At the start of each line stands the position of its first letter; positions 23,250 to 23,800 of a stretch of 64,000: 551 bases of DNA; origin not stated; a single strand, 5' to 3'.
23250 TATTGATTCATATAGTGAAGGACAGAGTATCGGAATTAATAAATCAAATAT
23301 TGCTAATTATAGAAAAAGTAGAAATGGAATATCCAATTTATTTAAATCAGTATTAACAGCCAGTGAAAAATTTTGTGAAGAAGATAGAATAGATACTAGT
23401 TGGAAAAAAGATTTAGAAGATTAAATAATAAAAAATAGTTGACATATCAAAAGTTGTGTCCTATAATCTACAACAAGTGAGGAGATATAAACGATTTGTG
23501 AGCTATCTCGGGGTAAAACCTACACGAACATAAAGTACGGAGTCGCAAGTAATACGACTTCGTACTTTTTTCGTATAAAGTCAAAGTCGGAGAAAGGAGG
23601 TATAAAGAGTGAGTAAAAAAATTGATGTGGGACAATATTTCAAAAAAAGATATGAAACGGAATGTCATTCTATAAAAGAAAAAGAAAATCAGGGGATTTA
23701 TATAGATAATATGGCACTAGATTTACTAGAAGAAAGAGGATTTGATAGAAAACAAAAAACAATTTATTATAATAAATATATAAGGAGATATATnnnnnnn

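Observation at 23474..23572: Conserved ~70-nt 5'-UTR RNA element (copy 1) with intrinsic terminator, upstream of a small-ORF + Ham1-NUDIX operon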

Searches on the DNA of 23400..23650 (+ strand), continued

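Call 56: search_with_rna_model(model_id=R1, sources=[window, L001, L002, L003, L004, L005, L006, L007, L010, L011, L012, L013, L014, L015, L016, L017, L018, L020, L021, L022, L024, L025, L026, L027, L028, L029, L030, L031, L032, L033, L035, L036, L038, L039, L040, L041, L042, L043, L044, L045, L046, L047, L048, L049, L050, L051, L052, L054, L059, L062, L065, L067, L068, L069, L070, L072, L075, L076, L079, L085, L087, L090, L095, L098, L099, L100, L108, L109, L110, L113, L114, L115, L116, L117, L119, L120, L121, L122, L124, L129, L131, L133, L134, L136, L138, L142, L148, L149, L152, L153, L154, L158, L159, L160, L162, L163, L165, L166, L172], max_evalue=0.001, make_alignment=true)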
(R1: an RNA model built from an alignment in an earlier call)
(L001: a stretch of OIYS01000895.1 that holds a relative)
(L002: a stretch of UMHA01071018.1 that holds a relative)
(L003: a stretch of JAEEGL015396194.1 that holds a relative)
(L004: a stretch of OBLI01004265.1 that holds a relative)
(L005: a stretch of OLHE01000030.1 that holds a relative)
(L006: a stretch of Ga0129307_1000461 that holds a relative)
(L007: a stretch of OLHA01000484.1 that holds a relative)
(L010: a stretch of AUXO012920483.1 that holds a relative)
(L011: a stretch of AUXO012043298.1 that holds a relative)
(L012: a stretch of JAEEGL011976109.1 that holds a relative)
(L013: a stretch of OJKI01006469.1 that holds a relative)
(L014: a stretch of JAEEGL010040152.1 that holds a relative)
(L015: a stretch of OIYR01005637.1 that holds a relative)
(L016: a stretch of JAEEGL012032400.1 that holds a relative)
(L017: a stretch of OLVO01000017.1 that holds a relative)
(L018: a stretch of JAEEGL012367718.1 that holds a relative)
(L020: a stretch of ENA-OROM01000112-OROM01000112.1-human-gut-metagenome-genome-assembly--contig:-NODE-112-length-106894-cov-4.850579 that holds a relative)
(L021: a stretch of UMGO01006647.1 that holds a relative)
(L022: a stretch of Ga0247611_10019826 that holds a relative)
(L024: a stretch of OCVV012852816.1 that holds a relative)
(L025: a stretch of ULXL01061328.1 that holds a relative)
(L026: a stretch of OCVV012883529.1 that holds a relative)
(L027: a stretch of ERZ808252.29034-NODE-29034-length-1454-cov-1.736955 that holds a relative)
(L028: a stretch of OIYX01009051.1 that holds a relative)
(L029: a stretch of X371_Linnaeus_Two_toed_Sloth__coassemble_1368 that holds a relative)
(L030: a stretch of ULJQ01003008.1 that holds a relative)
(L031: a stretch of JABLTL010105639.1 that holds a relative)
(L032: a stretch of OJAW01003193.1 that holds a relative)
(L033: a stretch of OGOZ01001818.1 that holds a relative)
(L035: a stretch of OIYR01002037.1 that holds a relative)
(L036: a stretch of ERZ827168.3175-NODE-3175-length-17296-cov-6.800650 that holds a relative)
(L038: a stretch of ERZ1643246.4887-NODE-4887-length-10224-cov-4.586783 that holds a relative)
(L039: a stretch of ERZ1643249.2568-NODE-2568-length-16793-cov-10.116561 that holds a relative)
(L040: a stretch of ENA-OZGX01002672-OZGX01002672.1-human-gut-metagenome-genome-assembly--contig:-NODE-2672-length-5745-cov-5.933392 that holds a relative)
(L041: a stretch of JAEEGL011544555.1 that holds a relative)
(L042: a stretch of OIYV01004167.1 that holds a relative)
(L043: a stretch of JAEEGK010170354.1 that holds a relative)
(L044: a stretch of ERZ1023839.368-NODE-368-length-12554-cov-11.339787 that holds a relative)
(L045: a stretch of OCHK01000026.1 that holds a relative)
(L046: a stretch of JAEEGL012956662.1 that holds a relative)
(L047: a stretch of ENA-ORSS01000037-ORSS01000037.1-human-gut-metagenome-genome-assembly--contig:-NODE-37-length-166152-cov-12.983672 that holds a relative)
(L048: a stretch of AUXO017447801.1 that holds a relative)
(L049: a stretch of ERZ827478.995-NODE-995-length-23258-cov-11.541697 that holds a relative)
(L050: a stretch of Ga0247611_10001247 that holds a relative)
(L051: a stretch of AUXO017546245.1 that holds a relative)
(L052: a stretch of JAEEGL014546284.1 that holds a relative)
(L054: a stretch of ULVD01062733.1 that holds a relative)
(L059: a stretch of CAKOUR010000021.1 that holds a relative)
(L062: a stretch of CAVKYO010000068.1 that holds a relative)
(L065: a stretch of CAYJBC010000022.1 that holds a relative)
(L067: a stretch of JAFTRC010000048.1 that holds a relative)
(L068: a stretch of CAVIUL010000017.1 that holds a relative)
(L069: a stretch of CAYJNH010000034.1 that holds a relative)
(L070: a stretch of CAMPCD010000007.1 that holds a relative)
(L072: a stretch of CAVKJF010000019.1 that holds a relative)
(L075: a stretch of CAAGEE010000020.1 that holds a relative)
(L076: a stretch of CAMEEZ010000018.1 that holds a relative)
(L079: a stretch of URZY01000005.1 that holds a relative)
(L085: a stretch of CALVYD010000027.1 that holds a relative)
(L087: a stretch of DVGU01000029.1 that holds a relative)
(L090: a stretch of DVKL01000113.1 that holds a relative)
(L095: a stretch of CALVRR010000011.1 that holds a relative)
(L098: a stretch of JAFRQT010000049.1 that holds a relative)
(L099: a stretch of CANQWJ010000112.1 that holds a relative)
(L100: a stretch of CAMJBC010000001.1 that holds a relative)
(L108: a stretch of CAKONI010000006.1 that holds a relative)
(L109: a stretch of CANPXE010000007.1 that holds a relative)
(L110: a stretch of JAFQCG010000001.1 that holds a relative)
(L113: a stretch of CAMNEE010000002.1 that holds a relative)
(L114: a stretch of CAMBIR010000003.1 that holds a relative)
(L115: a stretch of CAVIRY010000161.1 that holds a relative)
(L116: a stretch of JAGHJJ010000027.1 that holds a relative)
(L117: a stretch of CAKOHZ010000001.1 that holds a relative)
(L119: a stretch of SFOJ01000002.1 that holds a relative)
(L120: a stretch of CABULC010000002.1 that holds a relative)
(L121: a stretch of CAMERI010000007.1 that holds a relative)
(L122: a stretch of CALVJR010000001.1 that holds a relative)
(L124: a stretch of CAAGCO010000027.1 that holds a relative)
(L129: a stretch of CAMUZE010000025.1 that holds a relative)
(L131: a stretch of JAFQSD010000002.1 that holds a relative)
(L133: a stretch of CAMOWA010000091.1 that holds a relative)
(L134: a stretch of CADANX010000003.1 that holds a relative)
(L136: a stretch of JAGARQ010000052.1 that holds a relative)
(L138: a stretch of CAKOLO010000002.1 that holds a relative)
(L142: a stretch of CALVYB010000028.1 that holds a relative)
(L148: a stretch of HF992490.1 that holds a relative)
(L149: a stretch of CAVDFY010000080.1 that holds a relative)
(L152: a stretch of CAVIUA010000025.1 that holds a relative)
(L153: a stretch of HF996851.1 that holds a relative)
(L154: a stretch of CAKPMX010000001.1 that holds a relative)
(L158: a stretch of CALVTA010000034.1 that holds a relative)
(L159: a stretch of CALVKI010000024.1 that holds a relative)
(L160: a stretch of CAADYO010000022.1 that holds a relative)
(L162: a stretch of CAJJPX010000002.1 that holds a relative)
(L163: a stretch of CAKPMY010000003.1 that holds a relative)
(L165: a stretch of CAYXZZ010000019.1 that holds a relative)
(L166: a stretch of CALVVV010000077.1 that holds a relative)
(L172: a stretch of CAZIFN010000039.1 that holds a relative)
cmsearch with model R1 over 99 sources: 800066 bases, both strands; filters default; matches with E-value up to 0.001: 107.
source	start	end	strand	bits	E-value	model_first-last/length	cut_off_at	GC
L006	2420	2501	+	98.2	8.3e-26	1-82/82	no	0.35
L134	4078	4160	+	97.9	1e-25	1-82/82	no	0.36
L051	819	900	-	96.1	3.6e-25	1-82/82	no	0.37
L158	4762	4843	+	95.9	4.2e-25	1-82/82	no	0.4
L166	2766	2847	-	94.9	8.3e-25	1-82/82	no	0.4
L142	264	346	-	94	1.5e-24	1-82/82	no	0.42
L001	7382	7463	+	94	1.5e-24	1-82/82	no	0.35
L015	2268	2349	-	94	1.5e-24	1-82/82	no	0.35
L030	448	529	+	94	1.5e-24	1-82/82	no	0.35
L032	5866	5947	-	94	1.5e-24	1-82/82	no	0.35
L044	851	932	-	94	1.5e-24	1-82/82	no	0.35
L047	6978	7059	-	94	1.5e-24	1-82/82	no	0.35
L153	3100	3181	+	92.9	3.3e-24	1-82/82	no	0.34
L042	4848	4925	-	92.7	3.8e-24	1-82/82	no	0.4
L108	4270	4347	-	92.7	3.8e-24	1-82/82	no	0.4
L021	4973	5054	-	92.6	4e-24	1-82/82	no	0.37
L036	4851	4932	-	92.6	4e-24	1-82/82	no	0.37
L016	5451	5533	-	91.5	8.4e-24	1-82/82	no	0.36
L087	2228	2313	+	91.5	8.5e-24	1-82/82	no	0.42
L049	10576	10658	-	91.5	8.9e-24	1-82/82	no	0.41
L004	5914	5994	+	91.3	9.9e-24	1-82/82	no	0.41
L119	2837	2917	+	91.3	9.9e-24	1-82/82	no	0.41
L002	5651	5736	-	91.3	1e-23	1-82/82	no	0.42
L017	5660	5745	-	91.3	1e-23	1-82/82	no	0.42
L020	5283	5368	-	91.3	1e-23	1-82/82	no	0.42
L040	926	1011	-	91.3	1e-23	1-82/82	no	0.42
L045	102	187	-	91.3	1e-23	1-82/82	no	0.42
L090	3426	3511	-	91.3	1e-23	1-82/82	no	0.42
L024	6848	6927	+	90.9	1.3e-23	1-82/82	no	0.4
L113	4135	4214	+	90.9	1.3e-23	1-82/82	no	0.4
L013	1107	1188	+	90.8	1.4e-23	1-82/82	no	0.34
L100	7299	7378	-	90.6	1.5e-23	1-82/82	no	0.39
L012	1064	1142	+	89.8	2.7e-23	1-82/82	no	0.37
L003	1924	2002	-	89.4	3.7e-23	1-82/82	no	0.39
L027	992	1070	-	89.3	4e-23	1-82/82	no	0.41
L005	270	348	+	89.2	4.2e-23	1-82/82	no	0.37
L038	1483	1564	-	88.9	5.2e-23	1-82/82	no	0.41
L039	3803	3884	-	88.9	5.2e-23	1-82/82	no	0.41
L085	140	221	+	88.9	5.2e-23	1-82/82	no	0.41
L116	1419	1500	+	88.9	5.2e-23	1-82/82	no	0.41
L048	4137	4220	+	88.6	6.2e-23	1-82/82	no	0.4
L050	8138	8221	+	88.6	6.2e-23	1-82/82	no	0.4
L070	4273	4356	+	88.6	6.2e-23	1-82/82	no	0.4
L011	169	248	+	88.6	6.2e-23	1-82/82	no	0.39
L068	4616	4698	-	88.4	7.2e-23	1-82/82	no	0.39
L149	6117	6199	+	88.4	7.2e-23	1-82/82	no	0.39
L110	1196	1285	+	88.2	8.4e-23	1-82/82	no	0.37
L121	4471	4551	+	88.1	8.8e-23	1-82/82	no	0.42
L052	6658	6733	+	88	9.8e-23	1-82/82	no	0.38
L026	9991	10070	-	87.8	1.1e-22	1-82/82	no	0.39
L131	6448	6536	-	87.6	1.2e-22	1-82/82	no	0.37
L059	3683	3760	-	87.5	1.3e-22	1-82/82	no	0.41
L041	4648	4727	+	87.4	1.4e-22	1-82/82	no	0.41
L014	1542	1619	+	87.4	1.5e-22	1-82/82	no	0.42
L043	2638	2715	-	87.4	1.5e-22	1-82/82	no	0.42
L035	5702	5782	-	87.4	1.5e-22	1-82/82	no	0.44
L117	1925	2005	+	87.4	1.5e-22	1-82/82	no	0.44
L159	1014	1095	+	86.9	2e-22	1-82/82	no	0.44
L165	3819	3896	+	86.9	2.1e-22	1-82/82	no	0.44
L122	7342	7423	+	86.7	2.4e-22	1-82/82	no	0.41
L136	7280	7369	-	86.6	2.5e-22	1-82/82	no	0.39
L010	1037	1112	+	86.3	3e-22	1-82/82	no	0.39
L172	2691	2774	+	86.1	3.6e-22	1-82/82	no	0.38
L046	1061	1136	+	86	3.9e-22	1-82/82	no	0.41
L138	7214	7295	-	85.7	4.5e-22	1-82/82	no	0.41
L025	9666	9744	-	85.6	5.1e-22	1-82/82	no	0.43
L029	7833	7911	+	85.6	5.1e-22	1-82/82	no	0.43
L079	507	585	+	85.6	5.1e-22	1-82/82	no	0.43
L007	6176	6258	+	85.3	6e-22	1-82/82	no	0.41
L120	6012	6094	+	85.3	6e-22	1-82/82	no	0.41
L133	4872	4951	-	85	7.8e-22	1-82/82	no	0.39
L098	3077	3152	+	84.6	9.7e-22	1-82/82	no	0.41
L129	2871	2946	+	84.6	9.7e-22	1-82/82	no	0.41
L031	4636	4718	+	84.1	1.4e-21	1-82/82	no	0.41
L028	162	245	+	83.8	1.7e-21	1-82/82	no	0.44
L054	184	267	+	83.8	1.7e-21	1-82/82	no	0.44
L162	209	292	+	83.8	1.7e-21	1-82/82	no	0.44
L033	7149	7231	-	83.4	2.3e-21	1-82/82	no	0.42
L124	6314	6396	+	83.4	2.3e-21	1-82/82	no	0.42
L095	3744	3825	+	82.6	3.9e-21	1-82/82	no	0.43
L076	1305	1386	-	81.7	7.6e-21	1-82/82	no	0.41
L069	3258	3337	-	80.5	1.7e-20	1-82/82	no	0.4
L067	3889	3971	+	80.4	1.8e-20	1-82/82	no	0.36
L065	2852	2931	-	78.5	6.8e-20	1-82/82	no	0.4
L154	316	390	-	77.8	1.1e-19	1-82/82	no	0.41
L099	4539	4621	+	77.5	1.3e-19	1-82/82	no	0.46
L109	750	832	+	77.5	1.3e-19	1-82/82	no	0.46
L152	1825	1899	-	75.9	3.9e-19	1-82/82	no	0.43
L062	1769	1843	+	75.6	4.7e-19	1-82/82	no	0.43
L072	4160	4234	+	75.6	4.7e-19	1-82/82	no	0.43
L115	1004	1078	+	75.6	4.7e-19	1-82/82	no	0.43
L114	4226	4302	-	75.4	5.5e-19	1-82/82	no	0.43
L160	3096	3170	-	75.1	6.9e-19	1-82/82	no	0.43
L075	4547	4622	-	75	7.1e-19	1-82/82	no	0.42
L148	5050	5125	-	75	7.1e-19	1-82/82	no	0.42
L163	5020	5094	-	74.1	1.4e-18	1-82/82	no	0.43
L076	741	813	-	62.9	2.9e-15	1-82/82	no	0.37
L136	6542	6629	-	57.2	1.5e-13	1-82/82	no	0.32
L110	1933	2018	+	57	1.8e-13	1-82/82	no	0.3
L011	837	908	+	56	3.6e-13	1-82/82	no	0.38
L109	1502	1584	+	54.8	8.2e-13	1-82/82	no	0.34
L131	5710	5795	-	54.7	8.6e-13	1-82/82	no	0.3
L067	4026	4097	+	54.4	1.1e-12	1-82/82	no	0.38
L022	1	57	+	51.9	5.9e-12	27-82/82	5'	0.46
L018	7862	7902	-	40.1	1.9e-08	41-82/82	5'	0.41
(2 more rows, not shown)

Alignment A5: 107 matches aligned to the model, 127 columns, each read 5' to 3' on its own strand. Consensus structure (alignment columns), stored with it:
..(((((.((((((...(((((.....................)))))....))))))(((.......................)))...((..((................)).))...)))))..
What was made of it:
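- The CM alignment has 107 hits, 74 of them distinct (call 56).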

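Call 68: search_with_rna_model(model_id=R1, sources=[L173, L174, L175, L176, L177, L178], max_evalue=1)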
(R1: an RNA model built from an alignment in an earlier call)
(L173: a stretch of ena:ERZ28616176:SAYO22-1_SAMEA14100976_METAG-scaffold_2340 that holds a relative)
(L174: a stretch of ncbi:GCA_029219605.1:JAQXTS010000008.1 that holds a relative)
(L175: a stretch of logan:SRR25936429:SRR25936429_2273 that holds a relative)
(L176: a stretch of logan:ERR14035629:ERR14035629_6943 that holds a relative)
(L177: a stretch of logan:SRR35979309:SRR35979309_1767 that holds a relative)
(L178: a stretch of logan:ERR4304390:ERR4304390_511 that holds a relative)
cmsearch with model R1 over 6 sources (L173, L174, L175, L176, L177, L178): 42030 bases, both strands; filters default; matches with E-value up to 1: 7.
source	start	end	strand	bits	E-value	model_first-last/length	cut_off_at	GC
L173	1405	1480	+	76.7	1.2e-20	1-82/82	no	0.43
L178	1405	1480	+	76.7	1.2e-20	1-82/82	no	0.43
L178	1971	2039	+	55.1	3.3e-14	1-82/82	no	0.41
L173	1971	2039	+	55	3.7e-14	1-82/82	no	0.42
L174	45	113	+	55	3.7e-14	1-82/82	no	0.42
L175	32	100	+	55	3.7e-14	1-82/82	no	0.42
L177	33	101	+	55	3.7e-14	1-82/82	no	0.42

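Call 80: search_with_rna_model(model_id=R1, sources=[L179, L180, L181, L182, L183, L184, L185, L186, L187, L188], max_evalue=0.1)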
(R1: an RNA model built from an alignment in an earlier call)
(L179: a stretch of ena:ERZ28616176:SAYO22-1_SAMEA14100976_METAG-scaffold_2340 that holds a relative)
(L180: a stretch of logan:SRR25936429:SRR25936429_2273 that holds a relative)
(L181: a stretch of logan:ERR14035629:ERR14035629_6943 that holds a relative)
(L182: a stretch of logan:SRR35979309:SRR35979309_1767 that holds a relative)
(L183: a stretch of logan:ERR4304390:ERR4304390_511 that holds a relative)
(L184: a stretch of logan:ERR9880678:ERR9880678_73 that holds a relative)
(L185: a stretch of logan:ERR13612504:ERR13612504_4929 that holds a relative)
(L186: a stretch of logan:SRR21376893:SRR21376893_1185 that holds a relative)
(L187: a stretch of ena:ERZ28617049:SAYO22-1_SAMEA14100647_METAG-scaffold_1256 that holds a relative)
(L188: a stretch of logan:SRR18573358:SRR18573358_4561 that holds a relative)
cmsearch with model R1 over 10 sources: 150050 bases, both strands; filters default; matches with E-value up to 0.1: 21.
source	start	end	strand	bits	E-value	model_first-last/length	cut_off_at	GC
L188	14195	14276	+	88.2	1.6e-23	1-82/82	no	0.41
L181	2845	2920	+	79.9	4.7e-21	1-82/82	no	0.45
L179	5405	5480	+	76.7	4.2e-20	1-82/82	no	0.43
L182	3467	3542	+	76.7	4.2e-20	1-82/82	no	0.43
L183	5405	5480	+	76.7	4.2e-20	1-82/82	no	0.43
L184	5407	5482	+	76.7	4.2e-20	1-82/82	no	0.43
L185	3479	3554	+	76.7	4.2e-20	1-82/82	no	0.43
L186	3480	3555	+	76.7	4.2e-20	1-82/82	no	0.43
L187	5407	5482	+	76.7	4.2e-20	1-82/82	no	0.43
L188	3481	3556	+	76.7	4.2e-20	1-82/82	no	0.43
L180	3466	3541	+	70.2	3.8e-18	1-82/82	no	0.42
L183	5971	6039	+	55.1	1.2e-13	1-82/82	no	0.41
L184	5972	6040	+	55.1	1.2e-13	1-82/82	no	0.41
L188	4046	4114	+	55.1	1.2e-13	1-82/82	no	0.41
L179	5971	6039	+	55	1.3e-13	1-82/82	no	0.42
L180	4032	4100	+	55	1.3e-13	1-82/82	no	0.42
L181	3411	3479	+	55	1.3e-13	1-82/82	no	0.42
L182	4033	4101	+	55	1.3e-13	1-82/82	no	0.42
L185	4045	4113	+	55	1.3e-13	1-82/82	no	0.42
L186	4045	4113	+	55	1.3e-13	1-82/82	no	0.42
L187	5973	6041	+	53.7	3.3e-13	1-82/82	no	0.39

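Call 88: search_with_rna_model(model_id=R1, sources=[L189, L190, L191], max_evalue=1, filters=off, show_alignments=4)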
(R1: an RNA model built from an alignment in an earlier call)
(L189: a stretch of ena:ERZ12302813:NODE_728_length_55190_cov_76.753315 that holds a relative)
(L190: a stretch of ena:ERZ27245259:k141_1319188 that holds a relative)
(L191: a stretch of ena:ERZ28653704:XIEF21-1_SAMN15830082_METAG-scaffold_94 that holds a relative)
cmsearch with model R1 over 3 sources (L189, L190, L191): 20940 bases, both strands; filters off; matches with E-value up to 1: 5.
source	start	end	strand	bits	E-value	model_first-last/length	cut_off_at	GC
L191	2703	2784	+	74.1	3.6e-20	1-82/82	no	0.45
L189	2852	2922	+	54.9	1.9e-14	1-82/82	no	0.42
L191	2847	2920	+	54.6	2.3e-14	1-82/82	no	0.35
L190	2310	2383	+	47.6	3e-12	1-82/82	no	0.39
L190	6458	6482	-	9.2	0.87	12-36/82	no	0.32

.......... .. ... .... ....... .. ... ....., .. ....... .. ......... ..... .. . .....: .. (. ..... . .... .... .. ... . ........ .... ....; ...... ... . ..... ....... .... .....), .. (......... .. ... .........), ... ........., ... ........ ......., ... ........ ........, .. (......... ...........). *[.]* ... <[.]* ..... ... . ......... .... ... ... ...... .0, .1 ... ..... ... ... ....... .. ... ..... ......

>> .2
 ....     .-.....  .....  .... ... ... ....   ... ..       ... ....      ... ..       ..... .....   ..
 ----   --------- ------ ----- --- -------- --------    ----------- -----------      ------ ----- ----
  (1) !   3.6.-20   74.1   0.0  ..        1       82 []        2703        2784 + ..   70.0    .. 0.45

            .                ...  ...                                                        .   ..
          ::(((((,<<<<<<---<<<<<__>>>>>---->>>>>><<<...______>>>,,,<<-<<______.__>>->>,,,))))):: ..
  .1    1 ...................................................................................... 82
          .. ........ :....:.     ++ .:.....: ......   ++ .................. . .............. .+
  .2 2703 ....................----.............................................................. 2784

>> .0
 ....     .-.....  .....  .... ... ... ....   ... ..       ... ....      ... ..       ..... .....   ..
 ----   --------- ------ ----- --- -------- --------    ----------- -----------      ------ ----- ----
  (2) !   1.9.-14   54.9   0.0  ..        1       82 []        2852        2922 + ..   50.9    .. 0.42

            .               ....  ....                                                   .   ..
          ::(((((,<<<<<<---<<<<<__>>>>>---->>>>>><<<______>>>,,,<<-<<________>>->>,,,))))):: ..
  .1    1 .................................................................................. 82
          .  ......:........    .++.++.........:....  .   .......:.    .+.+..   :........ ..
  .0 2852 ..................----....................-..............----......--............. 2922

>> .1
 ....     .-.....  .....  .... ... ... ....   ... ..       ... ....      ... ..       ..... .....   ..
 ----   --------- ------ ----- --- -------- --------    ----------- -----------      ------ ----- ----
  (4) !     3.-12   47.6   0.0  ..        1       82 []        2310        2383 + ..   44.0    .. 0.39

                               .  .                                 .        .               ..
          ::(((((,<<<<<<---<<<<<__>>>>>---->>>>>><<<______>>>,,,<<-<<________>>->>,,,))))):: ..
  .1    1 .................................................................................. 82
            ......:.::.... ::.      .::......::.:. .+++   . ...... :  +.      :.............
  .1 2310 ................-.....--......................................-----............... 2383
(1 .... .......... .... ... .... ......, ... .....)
